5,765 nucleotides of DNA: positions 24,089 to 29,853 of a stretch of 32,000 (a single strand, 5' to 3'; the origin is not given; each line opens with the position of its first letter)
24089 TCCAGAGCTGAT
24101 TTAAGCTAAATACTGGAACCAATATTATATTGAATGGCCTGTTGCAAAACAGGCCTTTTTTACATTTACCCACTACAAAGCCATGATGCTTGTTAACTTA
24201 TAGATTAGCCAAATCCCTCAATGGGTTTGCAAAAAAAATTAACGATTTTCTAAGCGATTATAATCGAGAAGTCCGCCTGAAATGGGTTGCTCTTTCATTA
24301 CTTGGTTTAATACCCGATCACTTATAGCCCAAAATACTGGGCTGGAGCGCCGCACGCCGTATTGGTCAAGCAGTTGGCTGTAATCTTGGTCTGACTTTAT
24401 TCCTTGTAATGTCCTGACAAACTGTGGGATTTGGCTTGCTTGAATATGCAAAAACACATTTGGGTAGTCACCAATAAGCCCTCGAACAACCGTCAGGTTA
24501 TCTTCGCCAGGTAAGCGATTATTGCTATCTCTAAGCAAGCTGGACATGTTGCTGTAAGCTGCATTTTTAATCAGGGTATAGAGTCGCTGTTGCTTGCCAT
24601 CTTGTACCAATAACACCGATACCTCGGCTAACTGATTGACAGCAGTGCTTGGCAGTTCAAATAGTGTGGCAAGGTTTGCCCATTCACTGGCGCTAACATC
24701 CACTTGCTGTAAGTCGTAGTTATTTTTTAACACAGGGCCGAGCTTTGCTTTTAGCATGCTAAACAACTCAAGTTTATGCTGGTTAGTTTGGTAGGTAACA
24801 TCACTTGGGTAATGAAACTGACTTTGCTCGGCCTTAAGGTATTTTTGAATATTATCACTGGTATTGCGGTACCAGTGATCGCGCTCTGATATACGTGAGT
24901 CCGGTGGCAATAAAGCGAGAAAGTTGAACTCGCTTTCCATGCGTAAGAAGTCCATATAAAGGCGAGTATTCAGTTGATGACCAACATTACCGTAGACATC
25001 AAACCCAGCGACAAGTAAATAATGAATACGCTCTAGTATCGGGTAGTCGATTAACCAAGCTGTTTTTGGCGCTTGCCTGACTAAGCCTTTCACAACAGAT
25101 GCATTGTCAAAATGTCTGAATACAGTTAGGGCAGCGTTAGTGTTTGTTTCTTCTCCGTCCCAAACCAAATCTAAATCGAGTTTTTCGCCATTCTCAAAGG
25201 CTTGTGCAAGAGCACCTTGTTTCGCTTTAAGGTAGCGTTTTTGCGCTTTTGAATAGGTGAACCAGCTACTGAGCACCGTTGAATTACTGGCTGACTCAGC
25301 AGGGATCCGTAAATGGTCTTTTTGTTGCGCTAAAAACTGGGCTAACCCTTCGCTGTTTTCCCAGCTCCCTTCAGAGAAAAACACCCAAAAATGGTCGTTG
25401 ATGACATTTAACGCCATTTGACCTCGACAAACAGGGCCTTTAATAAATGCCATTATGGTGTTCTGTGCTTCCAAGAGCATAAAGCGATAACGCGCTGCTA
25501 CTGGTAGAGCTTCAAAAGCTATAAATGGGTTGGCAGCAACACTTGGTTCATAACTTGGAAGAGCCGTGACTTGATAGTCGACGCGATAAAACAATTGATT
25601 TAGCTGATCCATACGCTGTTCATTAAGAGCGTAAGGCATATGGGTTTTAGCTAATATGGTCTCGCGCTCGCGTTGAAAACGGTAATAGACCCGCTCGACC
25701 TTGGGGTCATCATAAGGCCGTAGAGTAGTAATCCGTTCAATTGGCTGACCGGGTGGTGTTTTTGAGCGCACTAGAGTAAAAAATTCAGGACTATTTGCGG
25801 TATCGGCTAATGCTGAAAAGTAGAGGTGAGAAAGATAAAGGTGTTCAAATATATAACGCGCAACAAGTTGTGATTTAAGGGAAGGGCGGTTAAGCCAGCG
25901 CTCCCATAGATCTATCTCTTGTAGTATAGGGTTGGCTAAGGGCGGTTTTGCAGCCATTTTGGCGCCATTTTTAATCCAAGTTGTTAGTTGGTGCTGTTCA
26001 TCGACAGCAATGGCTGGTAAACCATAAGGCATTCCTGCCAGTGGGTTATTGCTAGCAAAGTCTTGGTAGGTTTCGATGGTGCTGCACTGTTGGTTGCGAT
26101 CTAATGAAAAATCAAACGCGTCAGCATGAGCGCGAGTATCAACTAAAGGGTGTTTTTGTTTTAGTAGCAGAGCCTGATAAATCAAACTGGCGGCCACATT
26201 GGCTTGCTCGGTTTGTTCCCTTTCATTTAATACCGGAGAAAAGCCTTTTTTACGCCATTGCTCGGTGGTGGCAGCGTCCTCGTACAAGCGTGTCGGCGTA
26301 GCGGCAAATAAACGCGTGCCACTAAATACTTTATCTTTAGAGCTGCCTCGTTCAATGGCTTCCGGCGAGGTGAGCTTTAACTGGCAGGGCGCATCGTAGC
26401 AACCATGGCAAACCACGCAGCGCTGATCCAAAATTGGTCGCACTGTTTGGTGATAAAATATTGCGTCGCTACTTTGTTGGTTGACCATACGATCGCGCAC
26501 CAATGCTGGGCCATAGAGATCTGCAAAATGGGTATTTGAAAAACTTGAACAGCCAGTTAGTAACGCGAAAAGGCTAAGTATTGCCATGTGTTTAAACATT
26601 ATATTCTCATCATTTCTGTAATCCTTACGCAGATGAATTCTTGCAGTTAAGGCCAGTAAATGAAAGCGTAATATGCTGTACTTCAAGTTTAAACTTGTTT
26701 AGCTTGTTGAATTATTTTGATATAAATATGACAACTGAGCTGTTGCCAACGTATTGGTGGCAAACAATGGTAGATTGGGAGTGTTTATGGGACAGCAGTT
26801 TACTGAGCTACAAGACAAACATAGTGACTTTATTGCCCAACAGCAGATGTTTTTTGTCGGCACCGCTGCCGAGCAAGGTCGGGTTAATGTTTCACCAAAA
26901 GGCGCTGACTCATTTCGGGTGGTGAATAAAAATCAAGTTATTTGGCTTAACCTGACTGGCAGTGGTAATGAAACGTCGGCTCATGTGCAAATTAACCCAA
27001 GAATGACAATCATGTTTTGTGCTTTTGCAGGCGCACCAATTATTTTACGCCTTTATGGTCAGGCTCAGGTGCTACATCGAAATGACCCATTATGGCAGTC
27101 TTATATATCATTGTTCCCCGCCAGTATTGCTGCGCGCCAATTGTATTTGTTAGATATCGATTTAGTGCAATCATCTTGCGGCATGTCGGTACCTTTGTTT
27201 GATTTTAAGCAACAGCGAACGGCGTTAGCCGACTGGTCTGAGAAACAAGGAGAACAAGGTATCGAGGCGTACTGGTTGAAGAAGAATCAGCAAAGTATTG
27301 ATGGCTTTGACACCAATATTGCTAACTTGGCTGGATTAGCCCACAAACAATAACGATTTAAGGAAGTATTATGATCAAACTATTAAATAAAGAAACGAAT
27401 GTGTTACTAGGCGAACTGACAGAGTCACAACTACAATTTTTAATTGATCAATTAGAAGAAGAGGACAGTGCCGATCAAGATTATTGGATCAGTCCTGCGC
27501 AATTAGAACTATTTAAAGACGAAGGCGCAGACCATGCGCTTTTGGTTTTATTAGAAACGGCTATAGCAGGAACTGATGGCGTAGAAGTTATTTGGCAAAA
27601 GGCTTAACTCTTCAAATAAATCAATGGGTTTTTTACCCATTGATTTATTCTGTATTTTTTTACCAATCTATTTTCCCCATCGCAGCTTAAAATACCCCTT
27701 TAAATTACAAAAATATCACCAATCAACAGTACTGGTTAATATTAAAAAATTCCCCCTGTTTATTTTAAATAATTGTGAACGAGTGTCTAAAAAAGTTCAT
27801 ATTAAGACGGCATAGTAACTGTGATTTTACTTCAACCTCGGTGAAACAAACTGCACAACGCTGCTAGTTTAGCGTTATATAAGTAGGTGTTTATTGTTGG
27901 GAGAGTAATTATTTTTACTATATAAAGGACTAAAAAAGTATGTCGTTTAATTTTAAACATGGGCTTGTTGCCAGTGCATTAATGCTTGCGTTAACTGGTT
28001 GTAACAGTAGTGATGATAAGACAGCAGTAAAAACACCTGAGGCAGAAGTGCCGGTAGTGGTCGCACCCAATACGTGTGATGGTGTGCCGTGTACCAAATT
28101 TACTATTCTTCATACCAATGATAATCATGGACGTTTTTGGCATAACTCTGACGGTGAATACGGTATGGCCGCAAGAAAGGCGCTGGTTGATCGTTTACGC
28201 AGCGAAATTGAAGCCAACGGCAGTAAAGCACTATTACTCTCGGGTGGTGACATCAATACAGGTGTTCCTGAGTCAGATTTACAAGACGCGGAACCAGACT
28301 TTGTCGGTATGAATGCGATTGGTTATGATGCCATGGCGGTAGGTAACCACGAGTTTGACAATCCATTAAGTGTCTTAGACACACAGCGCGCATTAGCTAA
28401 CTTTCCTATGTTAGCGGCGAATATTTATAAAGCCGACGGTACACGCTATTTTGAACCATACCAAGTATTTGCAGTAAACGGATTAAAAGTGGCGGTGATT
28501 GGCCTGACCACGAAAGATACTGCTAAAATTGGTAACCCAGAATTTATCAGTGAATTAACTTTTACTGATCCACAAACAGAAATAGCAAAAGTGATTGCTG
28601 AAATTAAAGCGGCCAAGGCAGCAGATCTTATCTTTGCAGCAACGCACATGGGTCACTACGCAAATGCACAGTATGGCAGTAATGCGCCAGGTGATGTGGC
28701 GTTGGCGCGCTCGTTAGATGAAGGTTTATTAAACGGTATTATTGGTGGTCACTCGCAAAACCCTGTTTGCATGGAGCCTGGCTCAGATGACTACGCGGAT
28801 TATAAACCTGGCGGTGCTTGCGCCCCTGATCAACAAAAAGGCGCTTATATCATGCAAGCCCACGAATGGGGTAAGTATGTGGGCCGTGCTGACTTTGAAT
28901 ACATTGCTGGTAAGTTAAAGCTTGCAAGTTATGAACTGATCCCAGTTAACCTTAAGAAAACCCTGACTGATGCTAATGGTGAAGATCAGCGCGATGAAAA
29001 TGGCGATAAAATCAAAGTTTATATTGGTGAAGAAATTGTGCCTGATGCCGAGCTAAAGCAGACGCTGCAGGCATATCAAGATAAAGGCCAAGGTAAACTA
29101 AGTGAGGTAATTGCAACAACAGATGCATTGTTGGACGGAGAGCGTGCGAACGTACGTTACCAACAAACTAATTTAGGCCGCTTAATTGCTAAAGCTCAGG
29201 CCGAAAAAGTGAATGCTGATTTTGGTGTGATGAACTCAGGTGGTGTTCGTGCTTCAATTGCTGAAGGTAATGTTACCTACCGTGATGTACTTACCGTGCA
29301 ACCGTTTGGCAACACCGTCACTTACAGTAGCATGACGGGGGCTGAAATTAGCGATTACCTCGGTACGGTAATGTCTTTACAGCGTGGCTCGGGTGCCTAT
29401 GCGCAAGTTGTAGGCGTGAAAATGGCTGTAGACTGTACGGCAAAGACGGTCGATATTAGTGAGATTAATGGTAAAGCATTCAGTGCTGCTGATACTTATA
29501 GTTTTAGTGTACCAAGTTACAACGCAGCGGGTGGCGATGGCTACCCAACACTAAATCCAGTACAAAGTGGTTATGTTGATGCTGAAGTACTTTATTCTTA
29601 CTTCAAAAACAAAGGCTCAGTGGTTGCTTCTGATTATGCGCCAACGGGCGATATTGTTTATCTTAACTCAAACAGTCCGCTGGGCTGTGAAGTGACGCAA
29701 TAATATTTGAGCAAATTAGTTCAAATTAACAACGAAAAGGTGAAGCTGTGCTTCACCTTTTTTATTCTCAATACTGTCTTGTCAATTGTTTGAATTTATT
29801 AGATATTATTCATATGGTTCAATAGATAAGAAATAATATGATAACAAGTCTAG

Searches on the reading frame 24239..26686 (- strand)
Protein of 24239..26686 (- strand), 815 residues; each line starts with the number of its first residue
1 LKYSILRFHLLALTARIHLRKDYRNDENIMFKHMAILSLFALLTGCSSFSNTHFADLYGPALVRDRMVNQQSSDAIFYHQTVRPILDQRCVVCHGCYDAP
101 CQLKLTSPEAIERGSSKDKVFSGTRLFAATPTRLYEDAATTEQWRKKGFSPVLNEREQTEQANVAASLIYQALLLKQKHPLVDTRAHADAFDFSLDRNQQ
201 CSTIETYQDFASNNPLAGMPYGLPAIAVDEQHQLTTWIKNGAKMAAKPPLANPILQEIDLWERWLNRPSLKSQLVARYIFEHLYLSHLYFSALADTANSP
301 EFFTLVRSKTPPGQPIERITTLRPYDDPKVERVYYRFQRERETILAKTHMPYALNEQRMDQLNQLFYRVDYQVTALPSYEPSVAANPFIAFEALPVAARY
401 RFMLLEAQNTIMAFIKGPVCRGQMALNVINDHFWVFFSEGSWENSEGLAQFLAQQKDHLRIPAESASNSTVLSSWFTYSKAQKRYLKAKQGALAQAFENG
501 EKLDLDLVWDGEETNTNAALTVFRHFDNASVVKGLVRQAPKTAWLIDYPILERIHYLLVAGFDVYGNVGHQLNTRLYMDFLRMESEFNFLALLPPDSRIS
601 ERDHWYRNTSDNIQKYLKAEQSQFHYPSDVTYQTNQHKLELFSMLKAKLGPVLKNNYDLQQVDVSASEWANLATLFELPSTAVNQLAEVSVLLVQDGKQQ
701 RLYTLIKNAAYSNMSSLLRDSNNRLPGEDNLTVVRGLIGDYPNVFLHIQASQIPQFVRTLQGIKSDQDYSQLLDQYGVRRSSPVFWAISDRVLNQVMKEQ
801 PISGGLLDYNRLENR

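Call 44: search_protein_families(library=pfam, proteins=[window:24239-26686:-], max_evalue=0.00001)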
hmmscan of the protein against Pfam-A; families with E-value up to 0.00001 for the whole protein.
window:24239-26686:- (815 aa): 1 family
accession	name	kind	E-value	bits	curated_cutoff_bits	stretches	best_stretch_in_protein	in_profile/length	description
PF06934.16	CTI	-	1.2e-264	880.6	25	1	130-814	2-692/692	Fatty acid cis/trans isomerase (CTI)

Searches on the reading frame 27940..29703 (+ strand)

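Call 44: search_protein_families(library=pfam, proteins=[window:27940-29703:+], max_evalue=0.00001)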
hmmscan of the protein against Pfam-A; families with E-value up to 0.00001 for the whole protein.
window:27940-29703:+ (587 aa): 2 families
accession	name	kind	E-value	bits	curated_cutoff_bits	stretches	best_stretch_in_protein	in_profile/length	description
PF02872.23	5_nucleotid_C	-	3.4e-33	115.4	23.6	1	390-538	1-156/158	5'-nucleotidase, C-terminal domain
PF00149.33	Metallophos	-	1.1e-09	39.4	21.5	1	55-272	2-188/191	Calcineurin-like phosphoesterase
